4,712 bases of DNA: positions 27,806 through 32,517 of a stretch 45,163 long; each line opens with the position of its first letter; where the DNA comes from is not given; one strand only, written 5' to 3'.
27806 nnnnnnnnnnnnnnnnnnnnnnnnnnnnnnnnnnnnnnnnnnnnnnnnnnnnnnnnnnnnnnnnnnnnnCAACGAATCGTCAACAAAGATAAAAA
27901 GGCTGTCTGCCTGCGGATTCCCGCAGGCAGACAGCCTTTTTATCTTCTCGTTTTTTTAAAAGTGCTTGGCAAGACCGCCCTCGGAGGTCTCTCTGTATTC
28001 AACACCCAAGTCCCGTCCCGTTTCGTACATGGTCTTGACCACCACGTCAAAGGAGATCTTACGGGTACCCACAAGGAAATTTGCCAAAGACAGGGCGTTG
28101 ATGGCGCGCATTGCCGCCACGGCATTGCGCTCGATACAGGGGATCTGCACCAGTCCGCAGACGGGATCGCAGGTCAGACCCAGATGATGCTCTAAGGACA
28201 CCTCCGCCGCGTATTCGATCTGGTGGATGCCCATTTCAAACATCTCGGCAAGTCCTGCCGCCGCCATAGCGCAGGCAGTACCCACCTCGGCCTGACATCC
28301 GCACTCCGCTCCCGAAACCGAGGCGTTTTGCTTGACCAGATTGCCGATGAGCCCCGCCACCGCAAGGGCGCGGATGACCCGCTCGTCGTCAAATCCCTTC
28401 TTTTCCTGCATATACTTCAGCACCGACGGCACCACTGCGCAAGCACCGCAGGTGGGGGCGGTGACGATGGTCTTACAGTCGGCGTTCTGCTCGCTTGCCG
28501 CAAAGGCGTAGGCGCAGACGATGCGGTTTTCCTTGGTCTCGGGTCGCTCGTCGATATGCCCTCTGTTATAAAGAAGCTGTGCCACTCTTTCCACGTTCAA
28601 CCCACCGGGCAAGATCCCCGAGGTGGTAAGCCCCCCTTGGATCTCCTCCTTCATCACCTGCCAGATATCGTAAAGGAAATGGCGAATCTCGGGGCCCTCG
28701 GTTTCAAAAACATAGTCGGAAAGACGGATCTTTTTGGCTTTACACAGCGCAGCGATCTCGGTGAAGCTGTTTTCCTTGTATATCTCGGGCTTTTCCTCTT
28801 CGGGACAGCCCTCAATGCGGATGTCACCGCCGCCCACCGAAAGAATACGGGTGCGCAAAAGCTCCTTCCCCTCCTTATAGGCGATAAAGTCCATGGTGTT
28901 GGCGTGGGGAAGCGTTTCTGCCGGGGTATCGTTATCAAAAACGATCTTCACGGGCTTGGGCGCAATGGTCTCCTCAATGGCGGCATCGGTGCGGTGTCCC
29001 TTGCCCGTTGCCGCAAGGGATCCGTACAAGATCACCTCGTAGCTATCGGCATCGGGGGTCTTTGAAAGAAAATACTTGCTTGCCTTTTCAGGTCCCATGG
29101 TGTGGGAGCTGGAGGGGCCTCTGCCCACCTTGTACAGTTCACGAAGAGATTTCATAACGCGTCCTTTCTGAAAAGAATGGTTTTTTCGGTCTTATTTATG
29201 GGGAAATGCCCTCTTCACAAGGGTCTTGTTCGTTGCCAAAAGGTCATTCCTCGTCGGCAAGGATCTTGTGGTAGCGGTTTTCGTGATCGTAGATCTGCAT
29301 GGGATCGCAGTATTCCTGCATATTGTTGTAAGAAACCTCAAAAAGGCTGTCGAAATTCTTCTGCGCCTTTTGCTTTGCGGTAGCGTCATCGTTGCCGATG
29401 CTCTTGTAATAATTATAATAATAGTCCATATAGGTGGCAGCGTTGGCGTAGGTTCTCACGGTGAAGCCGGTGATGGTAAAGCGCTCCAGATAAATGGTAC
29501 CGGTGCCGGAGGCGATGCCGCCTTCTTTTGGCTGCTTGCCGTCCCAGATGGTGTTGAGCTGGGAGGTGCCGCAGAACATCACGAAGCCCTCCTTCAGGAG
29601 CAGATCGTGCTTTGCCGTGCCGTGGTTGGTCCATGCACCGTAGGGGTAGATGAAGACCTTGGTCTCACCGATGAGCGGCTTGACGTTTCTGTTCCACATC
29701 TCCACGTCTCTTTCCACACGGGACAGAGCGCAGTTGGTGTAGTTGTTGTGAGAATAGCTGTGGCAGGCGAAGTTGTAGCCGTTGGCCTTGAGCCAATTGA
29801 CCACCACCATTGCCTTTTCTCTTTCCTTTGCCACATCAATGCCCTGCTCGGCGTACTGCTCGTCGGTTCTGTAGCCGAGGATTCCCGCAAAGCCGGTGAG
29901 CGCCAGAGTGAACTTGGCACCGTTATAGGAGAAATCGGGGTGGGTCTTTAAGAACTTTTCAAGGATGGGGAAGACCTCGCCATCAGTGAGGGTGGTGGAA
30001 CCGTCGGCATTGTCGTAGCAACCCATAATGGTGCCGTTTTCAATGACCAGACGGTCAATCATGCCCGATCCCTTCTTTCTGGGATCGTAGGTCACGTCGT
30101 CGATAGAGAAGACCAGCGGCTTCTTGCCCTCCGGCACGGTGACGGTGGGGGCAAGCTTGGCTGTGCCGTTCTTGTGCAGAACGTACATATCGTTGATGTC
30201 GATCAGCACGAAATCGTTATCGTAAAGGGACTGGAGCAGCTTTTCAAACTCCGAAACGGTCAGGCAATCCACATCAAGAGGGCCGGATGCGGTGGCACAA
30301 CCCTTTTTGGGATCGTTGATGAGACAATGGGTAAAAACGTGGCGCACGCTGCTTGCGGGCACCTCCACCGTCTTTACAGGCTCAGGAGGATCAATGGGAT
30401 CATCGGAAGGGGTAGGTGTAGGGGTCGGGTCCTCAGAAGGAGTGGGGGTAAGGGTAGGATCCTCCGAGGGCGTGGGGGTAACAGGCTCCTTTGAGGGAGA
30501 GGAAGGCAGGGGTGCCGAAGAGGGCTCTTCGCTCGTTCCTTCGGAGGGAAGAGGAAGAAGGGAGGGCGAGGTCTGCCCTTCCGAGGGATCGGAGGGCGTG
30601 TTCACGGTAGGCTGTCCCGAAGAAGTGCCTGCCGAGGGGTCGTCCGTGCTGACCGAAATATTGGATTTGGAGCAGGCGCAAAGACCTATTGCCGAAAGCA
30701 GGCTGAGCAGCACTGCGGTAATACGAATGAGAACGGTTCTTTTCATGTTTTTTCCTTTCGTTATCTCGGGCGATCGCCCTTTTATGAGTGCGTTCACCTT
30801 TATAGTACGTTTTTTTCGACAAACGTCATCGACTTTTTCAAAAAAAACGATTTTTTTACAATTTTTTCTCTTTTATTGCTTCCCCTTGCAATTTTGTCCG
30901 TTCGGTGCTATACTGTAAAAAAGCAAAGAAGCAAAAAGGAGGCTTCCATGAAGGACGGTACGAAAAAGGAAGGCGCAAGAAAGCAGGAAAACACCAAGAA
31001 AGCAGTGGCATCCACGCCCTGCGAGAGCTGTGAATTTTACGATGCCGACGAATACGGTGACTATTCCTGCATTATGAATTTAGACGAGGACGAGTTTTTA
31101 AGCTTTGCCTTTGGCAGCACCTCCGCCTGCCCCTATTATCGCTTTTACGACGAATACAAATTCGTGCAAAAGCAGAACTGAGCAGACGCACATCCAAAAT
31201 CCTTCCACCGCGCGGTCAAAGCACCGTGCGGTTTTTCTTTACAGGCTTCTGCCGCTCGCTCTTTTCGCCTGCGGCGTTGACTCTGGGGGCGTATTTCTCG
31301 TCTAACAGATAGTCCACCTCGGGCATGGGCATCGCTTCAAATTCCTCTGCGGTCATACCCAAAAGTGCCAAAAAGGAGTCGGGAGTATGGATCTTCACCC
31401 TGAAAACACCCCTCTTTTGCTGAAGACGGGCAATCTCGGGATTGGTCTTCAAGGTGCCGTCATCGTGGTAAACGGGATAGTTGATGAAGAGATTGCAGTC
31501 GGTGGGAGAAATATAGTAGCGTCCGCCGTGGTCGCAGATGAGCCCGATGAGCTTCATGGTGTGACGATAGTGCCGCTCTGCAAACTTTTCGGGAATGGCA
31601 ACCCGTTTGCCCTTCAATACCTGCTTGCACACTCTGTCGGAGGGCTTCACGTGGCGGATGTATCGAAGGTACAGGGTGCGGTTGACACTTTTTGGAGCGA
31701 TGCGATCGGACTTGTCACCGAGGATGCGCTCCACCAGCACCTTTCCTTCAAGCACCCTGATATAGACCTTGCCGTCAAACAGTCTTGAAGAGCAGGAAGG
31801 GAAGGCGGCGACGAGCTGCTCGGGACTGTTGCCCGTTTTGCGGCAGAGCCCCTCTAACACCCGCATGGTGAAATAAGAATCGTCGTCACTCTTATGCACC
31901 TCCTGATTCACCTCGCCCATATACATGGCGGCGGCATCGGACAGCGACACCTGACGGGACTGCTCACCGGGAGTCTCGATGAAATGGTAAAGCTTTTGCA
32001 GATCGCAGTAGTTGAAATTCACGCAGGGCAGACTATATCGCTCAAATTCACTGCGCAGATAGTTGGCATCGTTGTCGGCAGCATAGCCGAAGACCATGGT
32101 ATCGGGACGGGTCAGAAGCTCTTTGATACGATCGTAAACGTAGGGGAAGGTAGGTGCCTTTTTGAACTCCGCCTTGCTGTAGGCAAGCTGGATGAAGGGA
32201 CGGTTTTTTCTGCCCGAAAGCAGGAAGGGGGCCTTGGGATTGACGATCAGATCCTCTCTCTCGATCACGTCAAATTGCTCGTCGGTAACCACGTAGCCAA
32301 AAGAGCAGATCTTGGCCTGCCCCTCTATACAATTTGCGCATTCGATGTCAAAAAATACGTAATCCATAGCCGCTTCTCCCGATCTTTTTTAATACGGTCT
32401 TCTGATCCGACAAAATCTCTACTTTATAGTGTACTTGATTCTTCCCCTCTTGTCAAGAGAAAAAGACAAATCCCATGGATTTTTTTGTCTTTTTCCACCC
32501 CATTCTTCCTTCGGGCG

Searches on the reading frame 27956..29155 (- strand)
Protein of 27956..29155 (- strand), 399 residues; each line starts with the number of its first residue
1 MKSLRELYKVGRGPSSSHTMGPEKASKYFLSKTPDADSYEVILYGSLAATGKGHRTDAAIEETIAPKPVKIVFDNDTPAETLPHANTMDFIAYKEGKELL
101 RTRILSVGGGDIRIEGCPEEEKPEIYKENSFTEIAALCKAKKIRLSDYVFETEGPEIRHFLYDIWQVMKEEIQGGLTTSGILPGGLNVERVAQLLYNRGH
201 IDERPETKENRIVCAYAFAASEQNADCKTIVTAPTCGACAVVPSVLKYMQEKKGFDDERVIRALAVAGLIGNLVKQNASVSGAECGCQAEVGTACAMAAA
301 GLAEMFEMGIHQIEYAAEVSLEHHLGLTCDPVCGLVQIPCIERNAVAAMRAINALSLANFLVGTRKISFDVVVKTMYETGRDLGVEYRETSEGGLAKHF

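Call 46: search_protein_families(library=pfam, proteins=[window:27956-29155:-], max_evalue=0.0001)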
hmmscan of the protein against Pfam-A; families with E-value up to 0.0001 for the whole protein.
window:27956-29155:- (399 aa): 2 families
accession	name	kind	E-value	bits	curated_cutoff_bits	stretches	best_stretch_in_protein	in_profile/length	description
PF03313.21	SDH_alpha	-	2.7e-73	247.3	26.4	1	154-396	23-260/260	Serine dehydratase alpha chain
PF03315.21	SDH_beta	-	4.7e-22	79.4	26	1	3-60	1-64/155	Serine dehydratase beta chain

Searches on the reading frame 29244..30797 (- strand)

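Call 46: search_protein_families(library=pfam, proteins=[window:29244-30797:-], max_evalue=0.0001)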
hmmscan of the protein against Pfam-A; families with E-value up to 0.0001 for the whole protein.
window:29244-30797:- (517 aa): 1 family
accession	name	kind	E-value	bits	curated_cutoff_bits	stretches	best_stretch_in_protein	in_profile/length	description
PF01522.26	Polysacc_deac_1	-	3.4e-07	30.7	23.1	1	332-391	50-110/124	Polysaccharide deacetylase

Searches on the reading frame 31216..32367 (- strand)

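Call 46: search_protein_families(library=pfam, proteins=[window:31216-32367:-], max_evalue=0.0001)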
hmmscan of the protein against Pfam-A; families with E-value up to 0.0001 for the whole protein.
window:31216-32367:- (383 aa): 1 family
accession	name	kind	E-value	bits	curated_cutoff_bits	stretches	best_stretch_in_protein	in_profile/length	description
PF00929.31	RNase_T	-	1.8e-06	29.1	24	1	4-171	1-164/164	Exonuclease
